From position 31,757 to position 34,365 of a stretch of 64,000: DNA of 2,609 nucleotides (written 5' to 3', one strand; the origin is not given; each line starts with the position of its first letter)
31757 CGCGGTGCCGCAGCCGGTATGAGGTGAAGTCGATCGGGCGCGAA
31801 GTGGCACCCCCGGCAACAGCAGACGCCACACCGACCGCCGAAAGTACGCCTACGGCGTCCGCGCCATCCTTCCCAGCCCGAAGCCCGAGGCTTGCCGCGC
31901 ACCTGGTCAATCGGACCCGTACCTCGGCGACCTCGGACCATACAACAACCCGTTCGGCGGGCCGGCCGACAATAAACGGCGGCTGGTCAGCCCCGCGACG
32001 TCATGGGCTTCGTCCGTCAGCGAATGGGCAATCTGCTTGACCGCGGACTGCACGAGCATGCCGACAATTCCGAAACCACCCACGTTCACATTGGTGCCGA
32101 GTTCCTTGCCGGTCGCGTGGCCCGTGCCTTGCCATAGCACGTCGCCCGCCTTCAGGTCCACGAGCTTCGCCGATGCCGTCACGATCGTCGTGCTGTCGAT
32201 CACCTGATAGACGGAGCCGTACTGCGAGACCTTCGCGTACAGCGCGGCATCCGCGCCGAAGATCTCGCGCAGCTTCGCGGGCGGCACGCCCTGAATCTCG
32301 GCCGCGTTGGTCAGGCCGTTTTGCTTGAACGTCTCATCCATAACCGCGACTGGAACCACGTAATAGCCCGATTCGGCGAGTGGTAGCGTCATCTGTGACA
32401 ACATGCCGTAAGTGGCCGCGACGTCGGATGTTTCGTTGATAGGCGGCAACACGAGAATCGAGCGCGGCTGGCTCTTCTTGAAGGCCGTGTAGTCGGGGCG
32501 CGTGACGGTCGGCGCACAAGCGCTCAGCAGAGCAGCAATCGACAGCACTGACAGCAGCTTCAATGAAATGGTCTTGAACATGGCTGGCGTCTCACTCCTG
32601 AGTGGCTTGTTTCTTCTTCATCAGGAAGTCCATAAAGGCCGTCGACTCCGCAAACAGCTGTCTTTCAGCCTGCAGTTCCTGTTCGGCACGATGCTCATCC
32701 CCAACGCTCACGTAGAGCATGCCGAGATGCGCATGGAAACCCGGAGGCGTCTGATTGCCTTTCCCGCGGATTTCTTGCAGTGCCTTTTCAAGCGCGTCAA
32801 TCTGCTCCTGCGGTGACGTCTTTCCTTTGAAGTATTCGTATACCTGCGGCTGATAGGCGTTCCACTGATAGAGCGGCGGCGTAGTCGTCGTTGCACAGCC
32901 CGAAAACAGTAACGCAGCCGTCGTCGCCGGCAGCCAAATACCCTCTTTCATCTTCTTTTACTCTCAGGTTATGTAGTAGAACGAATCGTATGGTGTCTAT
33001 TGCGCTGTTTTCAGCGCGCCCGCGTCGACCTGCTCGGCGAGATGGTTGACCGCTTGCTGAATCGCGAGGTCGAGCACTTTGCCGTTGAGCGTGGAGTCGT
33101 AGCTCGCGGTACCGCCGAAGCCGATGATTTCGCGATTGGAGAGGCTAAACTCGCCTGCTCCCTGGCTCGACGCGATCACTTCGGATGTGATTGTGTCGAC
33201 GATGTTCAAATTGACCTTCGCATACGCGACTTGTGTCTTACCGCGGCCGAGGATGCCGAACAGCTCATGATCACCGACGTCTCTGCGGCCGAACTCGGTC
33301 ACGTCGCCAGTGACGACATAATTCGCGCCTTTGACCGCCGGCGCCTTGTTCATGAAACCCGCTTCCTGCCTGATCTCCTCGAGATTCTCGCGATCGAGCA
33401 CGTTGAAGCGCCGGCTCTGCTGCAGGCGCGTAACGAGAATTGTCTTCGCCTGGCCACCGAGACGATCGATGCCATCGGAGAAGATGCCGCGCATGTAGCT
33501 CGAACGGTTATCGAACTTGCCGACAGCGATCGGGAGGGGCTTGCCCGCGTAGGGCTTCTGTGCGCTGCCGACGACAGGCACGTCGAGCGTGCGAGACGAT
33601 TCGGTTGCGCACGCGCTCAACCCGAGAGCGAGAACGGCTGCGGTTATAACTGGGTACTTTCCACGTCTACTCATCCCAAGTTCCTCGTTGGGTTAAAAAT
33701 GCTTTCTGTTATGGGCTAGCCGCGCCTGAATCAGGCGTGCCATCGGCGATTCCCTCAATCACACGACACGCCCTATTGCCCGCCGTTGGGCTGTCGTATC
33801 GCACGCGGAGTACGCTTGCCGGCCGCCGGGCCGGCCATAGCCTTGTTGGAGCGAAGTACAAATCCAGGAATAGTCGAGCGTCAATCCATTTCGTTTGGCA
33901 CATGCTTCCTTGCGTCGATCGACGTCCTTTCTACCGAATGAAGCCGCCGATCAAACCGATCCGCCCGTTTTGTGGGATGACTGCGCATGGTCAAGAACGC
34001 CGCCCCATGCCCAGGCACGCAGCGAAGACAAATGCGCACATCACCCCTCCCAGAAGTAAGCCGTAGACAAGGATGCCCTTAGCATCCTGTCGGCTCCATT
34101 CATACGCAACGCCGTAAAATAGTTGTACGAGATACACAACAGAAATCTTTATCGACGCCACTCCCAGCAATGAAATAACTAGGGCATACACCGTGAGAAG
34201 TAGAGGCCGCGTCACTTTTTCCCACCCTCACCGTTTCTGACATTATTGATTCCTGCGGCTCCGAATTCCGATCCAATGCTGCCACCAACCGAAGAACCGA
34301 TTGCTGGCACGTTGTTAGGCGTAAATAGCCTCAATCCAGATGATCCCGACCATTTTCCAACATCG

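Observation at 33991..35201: CdiA C-terminal domain looks like a glycine-zipper membrane-active toxin paired with a 2-TM immunity protein; both are compositionally foreign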

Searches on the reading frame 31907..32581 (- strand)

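Call 39: search_protein_families(library=pfam, proteins=[window:31907-32581:-], max_evalue=0.001)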
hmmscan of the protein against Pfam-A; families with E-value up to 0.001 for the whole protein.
window:31907-32581:- (224 aa): 1 family
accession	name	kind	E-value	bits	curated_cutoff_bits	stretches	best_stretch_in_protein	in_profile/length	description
PF05643.16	GNA1162-like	-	2.1e-83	278.9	25.9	1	30-217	2-185/185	Putative lipoprotein GNA1162-like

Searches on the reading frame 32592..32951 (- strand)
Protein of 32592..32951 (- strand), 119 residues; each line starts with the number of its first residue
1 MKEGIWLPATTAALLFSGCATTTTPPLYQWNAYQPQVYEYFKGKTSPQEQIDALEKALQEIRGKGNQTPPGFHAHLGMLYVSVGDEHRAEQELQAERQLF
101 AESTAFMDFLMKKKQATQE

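Call 39: search_protein_families(library=pfam, proteins=[window:32592-32951:-], max_evalue=0.001)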
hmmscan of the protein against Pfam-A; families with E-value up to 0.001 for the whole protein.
window:32592-32951:- (119 aa): 1 family
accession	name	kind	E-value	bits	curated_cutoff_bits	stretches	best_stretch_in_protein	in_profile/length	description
PF16068.10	DUF4810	-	4e-30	104.6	34.7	1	27-110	1-85/85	Domain of unknown function (DUF4810)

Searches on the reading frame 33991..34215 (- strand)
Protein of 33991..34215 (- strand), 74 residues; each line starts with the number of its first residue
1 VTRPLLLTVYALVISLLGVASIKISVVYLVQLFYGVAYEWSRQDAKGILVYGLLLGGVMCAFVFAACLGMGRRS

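Call 7: search_protein_families(library=pfam, proteins=[window:33991-34215:-], max_evalue=1)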
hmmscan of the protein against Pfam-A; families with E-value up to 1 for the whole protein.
window:33991-34215:- (74 aa): 4 families
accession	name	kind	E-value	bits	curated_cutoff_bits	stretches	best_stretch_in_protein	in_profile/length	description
PF24329.1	FN-plug_TEN1-4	-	0.0035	18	27.8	1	7-70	15-75/86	Teneurin 1-4, FN-plug domain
PF00335.26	Tetraspanin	-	0.011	15.9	32.1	1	6-73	4-71/225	Tetraspanin family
PF24002.1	DUF7318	-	0.39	11.2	27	1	10-64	23-72/128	Family of unknown function (DUF7318)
PF00507.24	Oxidored_q4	-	0.4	11.3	23.3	1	6-43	58-95/99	NADH-ubiquinone/plastoquinone oxidoreductase, chain 3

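Call 8: search_protein_families(library=ncbifam, proteins=[window:33991-34215:-], max_evalue=1)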
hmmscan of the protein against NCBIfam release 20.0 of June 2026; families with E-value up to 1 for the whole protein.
window:33991-34215:- (74 aa): 1 family
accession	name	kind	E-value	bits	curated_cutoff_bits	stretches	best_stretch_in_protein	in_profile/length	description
NF040594.1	CPBP_fam_MrtC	equivalog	0.014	15.1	195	1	7-59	8-60/221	myxosortase MrtC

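Call 31: find_homologous_proteins(query=window:33994-34215:-, max_evalue=0.01)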
Query seq(74 aa) (74 aa): 2 proteins with E <= 0.01 among 4 candidates.
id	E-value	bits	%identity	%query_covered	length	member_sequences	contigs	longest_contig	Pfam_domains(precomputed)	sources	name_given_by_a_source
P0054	2.9e-38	147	99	100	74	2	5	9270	-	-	-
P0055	1.9e-21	93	68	97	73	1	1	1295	-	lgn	-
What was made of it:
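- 33991..34215 (-): cdiI immunity gene, 74 aa, a two-helix membrane hairpin with a GTG start overlapping the cdiA stop (GTGA). Only one other cluster in 5.8 billion proteins matches it (call 31).
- Tried and rejected: Homologues of CdiI by word search: only one other cluster besides the window's own (call 31).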

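Call 54: find_encoding_contigs(protein=P0054, flank=3000, max_places=5)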
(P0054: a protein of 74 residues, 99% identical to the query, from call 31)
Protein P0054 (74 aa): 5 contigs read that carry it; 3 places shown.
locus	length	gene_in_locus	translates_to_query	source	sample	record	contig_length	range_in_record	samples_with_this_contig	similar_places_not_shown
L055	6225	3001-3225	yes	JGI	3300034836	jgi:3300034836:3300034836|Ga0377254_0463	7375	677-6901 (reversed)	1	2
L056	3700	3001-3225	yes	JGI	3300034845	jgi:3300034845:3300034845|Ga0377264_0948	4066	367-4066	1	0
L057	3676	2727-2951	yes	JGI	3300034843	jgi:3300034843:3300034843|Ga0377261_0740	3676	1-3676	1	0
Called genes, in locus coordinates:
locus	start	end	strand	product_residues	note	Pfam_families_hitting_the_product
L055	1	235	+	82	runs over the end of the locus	-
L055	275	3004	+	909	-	PF13332:Fil_haemagg_2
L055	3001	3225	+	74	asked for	-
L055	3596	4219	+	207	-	PF03783:CsgG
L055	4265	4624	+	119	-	PF16068:DUF4810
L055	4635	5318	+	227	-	PF05643:GNA1162-like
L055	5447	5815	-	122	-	PF12680:SnoaL_2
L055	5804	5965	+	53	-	-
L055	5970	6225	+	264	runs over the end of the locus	PF17765:MLTR_LBD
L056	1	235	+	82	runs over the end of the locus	-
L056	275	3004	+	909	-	PF13332:Fil_haemagg_2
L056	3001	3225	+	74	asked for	-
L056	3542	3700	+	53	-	?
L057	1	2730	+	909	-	PF13332:Fil_haemagg_2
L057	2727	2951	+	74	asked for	-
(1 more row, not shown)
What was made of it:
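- The identical cdiI is recovered on five metagenome contigs, and the three places shown have the same gene order (call 54).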

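Call 55: find_encoding_contigs(protein=P0055, flank=3000, max_places=3)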
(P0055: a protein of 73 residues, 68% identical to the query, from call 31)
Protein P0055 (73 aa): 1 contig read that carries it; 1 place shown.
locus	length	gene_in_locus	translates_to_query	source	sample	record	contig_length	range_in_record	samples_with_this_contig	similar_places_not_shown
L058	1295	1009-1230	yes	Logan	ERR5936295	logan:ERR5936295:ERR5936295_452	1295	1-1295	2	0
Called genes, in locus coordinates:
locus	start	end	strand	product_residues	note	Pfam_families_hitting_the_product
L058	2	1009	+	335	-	?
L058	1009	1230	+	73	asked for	-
